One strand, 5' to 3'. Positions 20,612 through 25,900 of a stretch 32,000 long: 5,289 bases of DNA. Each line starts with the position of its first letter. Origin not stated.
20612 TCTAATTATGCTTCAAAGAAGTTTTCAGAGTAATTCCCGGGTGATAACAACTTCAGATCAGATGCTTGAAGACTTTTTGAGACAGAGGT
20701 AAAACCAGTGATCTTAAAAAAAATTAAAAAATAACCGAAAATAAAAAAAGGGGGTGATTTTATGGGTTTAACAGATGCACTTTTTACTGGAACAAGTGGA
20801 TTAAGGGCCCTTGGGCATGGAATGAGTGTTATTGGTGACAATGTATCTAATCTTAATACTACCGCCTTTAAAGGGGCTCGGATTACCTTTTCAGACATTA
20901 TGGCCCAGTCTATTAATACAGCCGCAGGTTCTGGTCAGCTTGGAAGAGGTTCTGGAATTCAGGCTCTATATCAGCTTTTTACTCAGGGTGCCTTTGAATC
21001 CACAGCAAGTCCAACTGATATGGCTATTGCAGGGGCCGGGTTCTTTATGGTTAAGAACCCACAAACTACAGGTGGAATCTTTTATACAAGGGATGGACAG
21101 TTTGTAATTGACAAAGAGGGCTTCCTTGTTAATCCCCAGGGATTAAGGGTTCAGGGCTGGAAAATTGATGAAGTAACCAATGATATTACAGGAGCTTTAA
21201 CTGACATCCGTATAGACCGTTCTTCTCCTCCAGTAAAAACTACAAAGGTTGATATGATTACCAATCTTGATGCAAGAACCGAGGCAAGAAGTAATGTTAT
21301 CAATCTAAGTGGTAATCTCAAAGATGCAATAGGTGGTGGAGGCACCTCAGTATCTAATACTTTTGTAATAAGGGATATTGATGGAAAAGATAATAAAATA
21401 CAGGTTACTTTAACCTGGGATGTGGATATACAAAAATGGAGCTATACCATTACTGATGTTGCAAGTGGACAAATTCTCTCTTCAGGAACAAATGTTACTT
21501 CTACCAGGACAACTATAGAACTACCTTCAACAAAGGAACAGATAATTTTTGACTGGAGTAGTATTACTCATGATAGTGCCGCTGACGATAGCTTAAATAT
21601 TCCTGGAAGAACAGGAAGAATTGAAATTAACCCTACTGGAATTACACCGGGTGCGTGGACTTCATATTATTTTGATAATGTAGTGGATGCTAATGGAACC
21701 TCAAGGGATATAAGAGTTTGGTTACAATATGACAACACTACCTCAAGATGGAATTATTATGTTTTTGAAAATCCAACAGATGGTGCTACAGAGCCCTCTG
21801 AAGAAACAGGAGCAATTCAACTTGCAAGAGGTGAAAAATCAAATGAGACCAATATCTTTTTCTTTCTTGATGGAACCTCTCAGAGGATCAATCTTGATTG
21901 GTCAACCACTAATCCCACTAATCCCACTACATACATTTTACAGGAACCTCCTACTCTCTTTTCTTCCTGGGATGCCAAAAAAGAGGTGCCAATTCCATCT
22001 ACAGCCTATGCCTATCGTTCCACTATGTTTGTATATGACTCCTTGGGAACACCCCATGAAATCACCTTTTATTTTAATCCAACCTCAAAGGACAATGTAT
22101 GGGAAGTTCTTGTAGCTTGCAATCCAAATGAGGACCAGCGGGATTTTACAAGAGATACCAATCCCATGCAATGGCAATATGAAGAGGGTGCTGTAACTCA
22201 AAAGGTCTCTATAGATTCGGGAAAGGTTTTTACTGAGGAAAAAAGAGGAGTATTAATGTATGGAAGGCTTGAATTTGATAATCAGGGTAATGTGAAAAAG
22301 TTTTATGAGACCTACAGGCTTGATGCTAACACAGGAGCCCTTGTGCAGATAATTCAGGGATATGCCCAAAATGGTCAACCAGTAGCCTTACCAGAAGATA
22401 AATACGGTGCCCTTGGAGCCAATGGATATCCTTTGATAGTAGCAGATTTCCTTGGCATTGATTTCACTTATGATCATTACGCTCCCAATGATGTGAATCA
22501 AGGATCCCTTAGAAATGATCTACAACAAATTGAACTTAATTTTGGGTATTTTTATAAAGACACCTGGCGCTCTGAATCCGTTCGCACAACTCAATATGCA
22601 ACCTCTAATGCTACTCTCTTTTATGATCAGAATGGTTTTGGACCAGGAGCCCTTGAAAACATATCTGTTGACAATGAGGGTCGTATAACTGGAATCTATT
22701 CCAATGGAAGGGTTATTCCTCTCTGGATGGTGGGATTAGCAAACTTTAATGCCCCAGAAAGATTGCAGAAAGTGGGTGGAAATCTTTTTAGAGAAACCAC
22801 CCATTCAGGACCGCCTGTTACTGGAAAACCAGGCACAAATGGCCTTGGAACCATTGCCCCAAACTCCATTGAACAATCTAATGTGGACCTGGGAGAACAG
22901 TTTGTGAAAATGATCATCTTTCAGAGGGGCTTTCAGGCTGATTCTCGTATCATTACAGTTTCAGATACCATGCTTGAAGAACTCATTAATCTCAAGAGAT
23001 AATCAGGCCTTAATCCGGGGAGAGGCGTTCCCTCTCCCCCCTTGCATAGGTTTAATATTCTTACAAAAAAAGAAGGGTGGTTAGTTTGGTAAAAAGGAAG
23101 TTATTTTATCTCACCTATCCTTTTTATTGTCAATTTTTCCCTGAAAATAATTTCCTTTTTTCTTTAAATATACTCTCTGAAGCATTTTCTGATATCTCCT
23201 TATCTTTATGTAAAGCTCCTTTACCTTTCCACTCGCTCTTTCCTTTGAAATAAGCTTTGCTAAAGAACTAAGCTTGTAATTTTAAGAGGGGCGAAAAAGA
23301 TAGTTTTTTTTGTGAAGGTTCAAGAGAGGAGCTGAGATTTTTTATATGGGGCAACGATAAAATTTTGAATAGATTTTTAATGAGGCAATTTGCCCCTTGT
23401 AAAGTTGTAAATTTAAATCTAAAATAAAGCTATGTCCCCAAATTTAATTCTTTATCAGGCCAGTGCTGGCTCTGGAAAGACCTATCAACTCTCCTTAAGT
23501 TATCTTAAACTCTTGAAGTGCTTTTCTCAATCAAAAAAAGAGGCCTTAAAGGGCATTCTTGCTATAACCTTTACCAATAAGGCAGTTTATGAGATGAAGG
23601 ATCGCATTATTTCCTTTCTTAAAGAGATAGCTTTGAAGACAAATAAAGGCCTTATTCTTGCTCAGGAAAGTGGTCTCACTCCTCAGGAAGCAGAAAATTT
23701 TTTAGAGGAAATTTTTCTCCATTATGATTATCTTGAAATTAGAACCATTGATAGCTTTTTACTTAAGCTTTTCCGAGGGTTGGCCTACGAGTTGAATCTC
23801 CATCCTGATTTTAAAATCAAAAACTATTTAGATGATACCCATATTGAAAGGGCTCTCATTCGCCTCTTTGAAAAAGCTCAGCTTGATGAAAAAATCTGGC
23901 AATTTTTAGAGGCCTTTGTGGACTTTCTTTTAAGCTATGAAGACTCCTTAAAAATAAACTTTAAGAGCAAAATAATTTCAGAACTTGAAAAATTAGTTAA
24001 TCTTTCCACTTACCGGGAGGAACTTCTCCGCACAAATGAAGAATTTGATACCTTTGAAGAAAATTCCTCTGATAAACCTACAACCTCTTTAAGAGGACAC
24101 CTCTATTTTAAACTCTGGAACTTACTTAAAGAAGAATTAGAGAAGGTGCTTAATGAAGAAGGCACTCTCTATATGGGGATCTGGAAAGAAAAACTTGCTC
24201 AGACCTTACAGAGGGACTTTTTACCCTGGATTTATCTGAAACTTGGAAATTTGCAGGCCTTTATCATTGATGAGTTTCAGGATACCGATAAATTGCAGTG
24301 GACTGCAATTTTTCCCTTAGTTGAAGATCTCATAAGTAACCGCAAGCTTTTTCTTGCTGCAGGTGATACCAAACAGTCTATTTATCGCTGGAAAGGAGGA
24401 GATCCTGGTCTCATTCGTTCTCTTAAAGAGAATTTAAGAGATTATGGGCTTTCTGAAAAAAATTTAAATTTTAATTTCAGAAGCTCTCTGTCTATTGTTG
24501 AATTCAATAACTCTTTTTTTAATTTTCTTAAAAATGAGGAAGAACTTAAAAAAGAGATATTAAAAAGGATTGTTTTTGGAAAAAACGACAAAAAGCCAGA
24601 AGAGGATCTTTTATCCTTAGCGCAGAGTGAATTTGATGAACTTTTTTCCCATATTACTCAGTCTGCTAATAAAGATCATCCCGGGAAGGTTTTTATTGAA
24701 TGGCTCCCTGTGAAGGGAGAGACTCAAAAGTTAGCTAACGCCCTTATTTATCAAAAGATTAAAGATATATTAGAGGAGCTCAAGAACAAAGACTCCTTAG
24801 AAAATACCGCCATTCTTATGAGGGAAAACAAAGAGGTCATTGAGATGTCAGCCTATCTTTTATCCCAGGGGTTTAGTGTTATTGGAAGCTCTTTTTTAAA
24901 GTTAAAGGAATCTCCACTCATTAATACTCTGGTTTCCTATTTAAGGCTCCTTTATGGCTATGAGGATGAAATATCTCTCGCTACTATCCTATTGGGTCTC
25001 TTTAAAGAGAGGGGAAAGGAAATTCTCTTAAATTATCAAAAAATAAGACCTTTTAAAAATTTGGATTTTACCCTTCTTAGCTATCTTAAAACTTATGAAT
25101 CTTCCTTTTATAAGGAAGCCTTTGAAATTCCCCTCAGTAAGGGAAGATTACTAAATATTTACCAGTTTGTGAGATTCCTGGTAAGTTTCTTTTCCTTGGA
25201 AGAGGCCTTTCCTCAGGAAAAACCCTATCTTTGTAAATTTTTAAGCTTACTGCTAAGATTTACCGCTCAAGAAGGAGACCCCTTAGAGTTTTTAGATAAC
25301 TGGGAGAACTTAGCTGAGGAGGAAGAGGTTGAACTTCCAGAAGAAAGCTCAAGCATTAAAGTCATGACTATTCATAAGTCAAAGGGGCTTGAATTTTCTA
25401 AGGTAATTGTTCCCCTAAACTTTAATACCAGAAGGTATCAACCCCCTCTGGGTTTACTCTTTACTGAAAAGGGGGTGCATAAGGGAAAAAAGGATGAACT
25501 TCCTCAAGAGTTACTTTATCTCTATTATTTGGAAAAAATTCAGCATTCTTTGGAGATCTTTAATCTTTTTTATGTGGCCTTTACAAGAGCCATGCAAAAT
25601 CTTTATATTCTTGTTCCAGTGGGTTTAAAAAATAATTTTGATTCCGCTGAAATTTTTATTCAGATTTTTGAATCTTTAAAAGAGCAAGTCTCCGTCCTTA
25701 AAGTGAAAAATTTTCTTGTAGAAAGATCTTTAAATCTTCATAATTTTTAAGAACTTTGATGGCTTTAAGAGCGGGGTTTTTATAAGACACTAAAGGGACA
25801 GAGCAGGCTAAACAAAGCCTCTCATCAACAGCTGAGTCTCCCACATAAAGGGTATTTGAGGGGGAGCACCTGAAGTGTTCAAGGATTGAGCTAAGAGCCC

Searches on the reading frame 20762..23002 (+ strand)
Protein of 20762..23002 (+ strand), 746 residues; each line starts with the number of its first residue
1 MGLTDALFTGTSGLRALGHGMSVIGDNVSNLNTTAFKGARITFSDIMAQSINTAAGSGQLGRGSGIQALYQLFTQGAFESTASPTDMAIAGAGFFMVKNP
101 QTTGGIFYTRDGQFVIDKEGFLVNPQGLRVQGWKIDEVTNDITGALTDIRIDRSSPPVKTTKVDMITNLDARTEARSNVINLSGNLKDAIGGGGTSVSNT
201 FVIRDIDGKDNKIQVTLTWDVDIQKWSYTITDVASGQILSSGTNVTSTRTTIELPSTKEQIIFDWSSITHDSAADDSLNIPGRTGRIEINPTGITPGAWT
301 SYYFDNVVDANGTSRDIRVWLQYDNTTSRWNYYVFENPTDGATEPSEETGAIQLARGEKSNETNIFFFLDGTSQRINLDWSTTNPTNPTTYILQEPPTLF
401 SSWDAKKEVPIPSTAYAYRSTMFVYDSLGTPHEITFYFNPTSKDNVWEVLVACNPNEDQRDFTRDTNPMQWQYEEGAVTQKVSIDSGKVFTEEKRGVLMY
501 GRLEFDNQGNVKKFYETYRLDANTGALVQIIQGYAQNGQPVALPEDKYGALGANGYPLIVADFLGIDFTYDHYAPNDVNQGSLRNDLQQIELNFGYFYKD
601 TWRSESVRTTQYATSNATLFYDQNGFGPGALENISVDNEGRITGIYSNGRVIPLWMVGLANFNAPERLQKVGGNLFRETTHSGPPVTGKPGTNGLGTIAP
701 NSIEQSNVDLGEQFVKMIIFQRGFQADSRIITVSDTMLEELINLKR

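Call 11: search_protein_families(library=pfam, proteins=[window:20762-23002:+])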
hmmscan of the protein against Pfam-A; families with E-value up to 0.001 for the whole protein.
window:20762-23002:+ (746 aa): 4 families
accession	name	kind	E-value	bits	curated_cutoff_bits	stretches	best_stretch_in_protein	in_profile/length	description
PF07559.19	FlgE_D2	-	5.1e-21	76.1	22.7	1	409-626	13-142/142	Flagellar basal body protein FlaE D2 domain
PF22692.1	LlgE_F_G_D1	-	1.9e-13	50.8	27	1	88-152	1-48/64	Flagellar hook protein FlgE/F/G D1 domain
PF06429.18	Flg_bbr_C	-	3.1e-12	46.2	23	1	702-744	4-46/46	Flagellar basal body rod FlgEFG protein C-terminal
PF16607.10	CYLD_phos_site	-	0.00078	19.7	27.9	0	125-207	61-144/165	Phosphorylation region of CYLD, unstructured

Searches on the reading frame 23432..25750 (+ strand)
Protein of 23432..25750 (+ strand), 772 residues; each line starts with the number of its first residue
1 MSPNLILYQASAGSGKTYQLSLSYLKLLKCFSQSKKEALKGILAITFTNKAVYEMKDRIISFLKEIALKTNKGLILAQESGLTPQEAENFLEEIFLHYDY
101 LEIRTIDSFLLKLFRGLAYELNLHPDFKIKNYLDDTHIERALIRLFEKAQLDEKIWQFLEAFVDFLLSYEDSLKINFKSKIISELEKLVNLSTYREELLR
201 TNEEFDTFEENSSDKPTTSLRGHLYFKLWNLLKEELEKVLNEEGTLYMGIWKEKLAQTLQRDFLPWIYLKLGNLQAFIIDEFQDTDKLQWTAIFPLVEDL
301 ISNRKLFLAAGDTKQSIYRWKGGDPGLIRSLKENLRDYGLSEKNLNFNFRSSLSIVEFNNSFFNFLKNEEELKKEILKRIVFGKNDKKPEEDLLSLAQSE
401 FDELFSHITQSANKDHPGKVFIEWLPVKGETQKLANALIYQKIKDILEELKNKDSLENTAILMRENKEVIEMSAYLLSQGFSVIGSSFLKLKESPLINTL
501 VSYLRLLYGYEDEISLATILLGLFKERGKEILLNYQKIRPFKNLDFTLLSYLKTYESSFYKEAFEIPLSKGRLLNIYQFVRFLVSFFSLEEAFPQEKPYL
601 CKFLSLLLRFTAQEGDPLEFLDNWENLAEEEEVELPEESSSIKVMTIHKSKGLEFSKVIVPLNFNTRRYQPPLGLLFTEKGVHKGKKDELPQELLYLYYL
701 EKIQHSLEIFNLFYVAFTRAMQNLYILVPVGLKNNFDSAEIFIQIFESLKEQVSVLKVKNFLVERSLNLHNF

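Call 11: search_protein_families(library=pfam, proteins=[window:23432-25750:+])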
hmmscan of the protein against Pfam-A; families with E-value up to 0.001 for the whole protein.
window:23432-25750:+ (772 aa): 4 families
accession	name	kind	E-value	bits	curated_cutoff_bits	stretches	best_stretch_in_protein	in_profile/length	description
PF00580.27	UvrD-helicase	-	3.5e-33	115.9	23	1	7-334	17-269/271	UvrD/REP helicase N-terminal domain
PF13361.12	UvrD_C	-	2e-25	90.4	25.6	2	623-726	269-345/350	UvrD-like helicase C-terminal domain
PF13245.12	AAA_19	-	9.1e-10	39.3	25.1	1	5-99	13-97/134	AAA domain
PF13538.12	UvrD_C_2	-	5.7e-08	33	27.4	0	644-669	4-31/52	UvrD-like helicase C-terminal domain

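Call 36: find_homologous_proteins(query=window:23432-25750:+, max_evalue=1e-30)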
Query window:23432-25750:+ (772 aa): 7155 proteins with E <= 1e-30 among 8000 candidates; the best 120 are listed.
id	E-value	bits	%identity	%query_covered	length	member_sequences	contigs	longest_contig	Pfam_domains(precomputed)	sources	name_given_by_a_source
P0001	0.0e+0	1668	100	100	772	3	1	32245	PF13538.13,PF13361.13,PF13245.13,PF00580.28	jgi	jgi:ATP-dependent exoDNAse (exonuclease V) beta subunit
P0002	0.0e+0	1222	74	99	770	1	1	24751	PF13538.13,PF13361.13,PF13245.13,PF00580.28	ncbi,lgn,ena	-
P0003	0.0e+0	1206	73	99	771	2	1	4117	PF13538.13,PF13361.13,PF13245.13,PF00580.28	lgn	-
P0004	1.7e-272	924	58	100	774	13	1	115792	PF13538.13,PF13361.13,PF13245.13,PF00580.28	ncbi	ncbi:MAG: UvrD-helicase domain-containing protein [Caldimicrobium sp.]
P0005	3.5e-270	917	58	99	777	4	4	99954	PF13538.13,PF13361.13,PF13245.13,PF00580.28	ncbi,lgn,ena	-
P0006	3.7e-268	910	57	98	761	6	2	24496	PF13538.13,PF13361.13,PF13245.13,PF00580.28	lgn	-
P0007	8.6e-267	906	57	99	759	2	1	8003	PF13538.13,PF13361.13,PF13245.13,PF00580.28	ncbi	ncbi:MAG: UvrD-helicase domain-containing protein [Caldimicrobium sp.]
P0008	4.1e-264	897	57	99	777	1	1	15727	PF13538.13,PF13361.13,PF13245.13,PF00580.28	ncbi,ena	-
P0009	3.6e-263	894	57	99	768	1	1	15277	PF13538.13,PF13361.13,PF13245.13,PF00580.28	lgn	-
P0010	1.1e-261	889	56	99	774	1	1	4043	PF13538.13,PF13361.13,PF13245.13,PF00580.28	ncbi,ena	-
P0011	1.1e-259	882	58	100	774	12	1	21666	PF13538.13,PF13361.13,PF13245.13,PF00580.28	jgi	-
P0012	4.9e-256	870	54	97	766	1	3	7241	PF13538.13,PF13361.13,PF13245.13,PF00580.28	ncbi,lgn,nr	ncbi:MAG: UvrD-helicase domain-containing protein [Caldimicrobium sp.]|nr:UvrD-helicase domain-conta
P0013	4.5e-244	830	52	98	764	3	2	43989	PF13538.13,PF13361.13,PF13245.13,PF00580.28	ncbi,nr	ncbi:MAG: UvrD-helicase domain-containing protein [Caldimicrobium sp.]|nr:UvrD-helicase domain-conta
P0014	1.2e-239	816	57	93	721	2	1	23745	PF13538.13,PF13361.13,PF00580.28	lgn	-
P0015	1.1e-236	806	53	99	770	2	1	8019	PF13538.13,PF13361.13,PF13245.13,PF00580.28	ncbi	ncbi:MAG: UvrD-helicase domain-containing protein [Caldimicrobium sp.]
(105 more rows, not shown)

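Call 37: find_encoding_contigs(protein=P0002, flank=10000, max_places=4)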
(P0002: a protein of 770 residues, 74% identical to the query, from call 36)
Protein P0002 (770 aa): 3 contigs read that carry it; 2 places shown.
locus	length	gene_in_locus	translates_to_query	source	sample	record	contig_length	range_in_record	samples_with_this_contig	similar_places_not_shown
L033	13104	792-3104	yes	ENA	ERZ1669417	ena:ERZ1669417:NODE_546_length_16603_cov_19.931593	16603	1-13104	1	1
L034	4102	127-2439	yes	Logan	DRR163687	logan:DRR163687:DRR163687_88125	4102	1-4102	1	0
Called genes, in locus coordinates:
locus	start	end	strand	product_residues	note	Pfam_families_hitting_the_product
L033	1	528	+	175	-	?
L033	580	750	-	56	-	-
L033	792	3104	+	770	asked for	PF00580:UvrD-helicase, PF13245:AAA_19 (faint), PF13361:UvrD_C, PF13538:UvrD_C_2 (faint)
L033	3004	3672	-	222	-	PF00702:Hydrolase, PF13419:HAD_2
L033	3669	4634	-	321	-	PF00348:polyprenyl_synt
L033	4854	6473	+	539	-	PF00004:AAA, PF07724:AAA_2, PF10431:ClpB_D2-small (weak)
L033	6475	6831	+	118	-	PF00072:Response_reg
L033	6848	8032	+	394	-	PF04055:Radical_SAM, PF13353:Fer4_12, PF13186:SPASM (weak)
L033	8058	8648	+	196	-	PF02142:MGS, PF01808:AICARFT_IMPCHas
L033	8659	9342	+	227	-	PF01487:DHquinase_I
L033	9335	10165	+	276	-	PF08501:Shikimate_dh_N, PF01488:Shikimate_DH, PF18317:SDH_C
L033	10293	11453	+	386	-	PF00275:EPSP_synthase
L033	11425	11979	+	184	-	PF13238:AAA_18 (faint), PF13671:AAA_33 (faint), PF01202:SKI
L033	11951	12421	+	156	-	PF13690:CheX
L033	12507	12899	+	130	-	PF03061:4HBT, PF22636:FlK (weak)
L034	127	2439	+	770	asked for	PF00580:UvrD-helicase, PF13245:AAA_19 (faint), PF13361:UvrD_C, PF13538:UvrD_C_2 (faint)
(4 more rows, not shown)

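Call 38: find_encoding_contigs(protein=P0004, flank=10000, max_places=3)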
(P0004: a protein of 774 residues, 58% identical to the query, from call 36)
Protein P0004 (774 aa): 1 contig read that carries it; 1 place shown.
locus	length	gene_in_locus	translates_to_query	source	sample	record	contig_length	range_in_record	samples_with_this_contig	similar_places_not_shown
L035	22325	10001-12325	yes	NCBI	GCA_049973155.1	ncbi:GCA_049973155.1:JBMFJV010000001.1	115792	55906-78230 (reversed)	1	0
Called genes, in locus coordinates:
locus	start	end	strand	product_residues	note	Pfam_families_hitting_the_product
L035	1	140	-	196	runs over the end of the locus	PF02142:MGS, PF01808:AICARFT_IMPCHas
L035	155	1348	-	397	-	PF04055:Radical_SAM, PF13353:Fer4_12, PF13186:SPASM (weak)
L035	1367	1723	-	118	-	PF00072:Response_reg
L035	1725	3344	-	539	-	PF00004:AAA, PF07724:AAA_2, PF10431:ClpB_D2-small (weak)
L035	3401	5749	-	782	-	PF17764:PriA_3primeBD, PF00270:DEAD, PF04851:ResIII, PF18319:Zn_ribbon_PriA, PF00271:Helicase_C (weak), PF18074:PriA_C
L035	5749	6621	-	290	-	PF00483:NTP_transferase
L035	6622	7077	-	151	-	-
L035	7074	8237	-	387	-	PF00437:T2SSE, PF25199:nSTAND_NTPase5 (weak)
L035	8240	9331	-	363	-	PF00437:T2SSE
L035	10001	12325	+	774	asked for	PF00580:UvrD-helicase, PF13245:AAA_19 (faint), PF13538:UvrD_C_2 (faint), PF13361:UvrD_C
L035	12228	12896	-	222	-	PF00702:Hydrolase, PF13419:HAD_2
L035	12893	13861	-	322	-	PF00348:polyprenyl_synt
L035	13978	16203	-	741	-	PF22692:LlgE_F_G_D1, PF07559:FlgE_D2, PF06429:Flg_bbr_C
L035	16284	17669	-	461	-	PF22692:LlgE_F_G_D1, PF07559:FlgE_D2, PF06429:Flg_bbr_C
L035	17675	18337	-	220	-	PF03963:FlgD, PF13861:FLgD_tudor (weak), PF13860:FlgD_ig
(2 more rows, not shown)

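Call 39: find_encoding_contigs(protein=P0001, flank=10000, max_places=6)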
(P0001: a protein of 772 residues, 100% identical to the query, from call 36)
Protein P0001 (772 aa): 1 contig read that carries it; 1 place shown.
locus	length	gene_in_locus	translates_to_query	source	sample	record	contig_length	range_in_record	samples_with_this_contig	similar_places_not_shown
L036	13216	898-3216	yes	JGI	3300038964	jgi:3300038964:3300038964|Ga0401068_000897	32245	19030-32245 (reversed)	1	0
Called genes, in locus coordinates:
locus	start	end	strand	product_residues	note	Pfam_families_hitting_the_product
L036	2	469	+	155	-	?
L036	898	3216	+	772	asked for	PF00580:UvrD-helicase, PF13245:AAA_19 (faint), PF13361:UvrD_C, PF13538:UvrD_C_2 (faint)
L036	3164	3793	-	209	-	PF00702:Hydrolase, PF13419:HAD_2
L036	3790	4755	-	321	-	PF00348:polyprenyl_synt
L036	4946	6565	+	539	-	PF00004:AAA, PF07724:AAA_2, PF10431:ClpB_D2-small (weak)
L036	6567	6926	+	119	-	PF00072:Response_reg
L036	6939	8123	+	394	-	PF04055:Radical_SAM, PF13353:Fer4_12 (weak), PF13186:SPASM (weak)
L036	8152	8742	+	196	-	PF02142:MGS, PF01808:AICARFT_IMPCHas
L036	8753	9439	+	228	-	PF01487:DHquinase_I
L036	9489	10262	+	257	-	PF08501:Shikimate_dh_N, PF01488:Shikimate_DH, PF18317:SDH_C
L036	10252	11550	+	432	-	PF00275:EPSP_synthase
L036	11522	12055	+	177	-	PF13238:AAA_18 (faint), PF13671:AAA_33 (weak), PF01202:SKI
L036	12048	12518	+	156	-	PF13690:CheX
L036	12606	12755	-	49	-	-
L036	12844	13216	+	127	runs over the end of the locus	PF03061:4HBT, PF22636:FlK (weak)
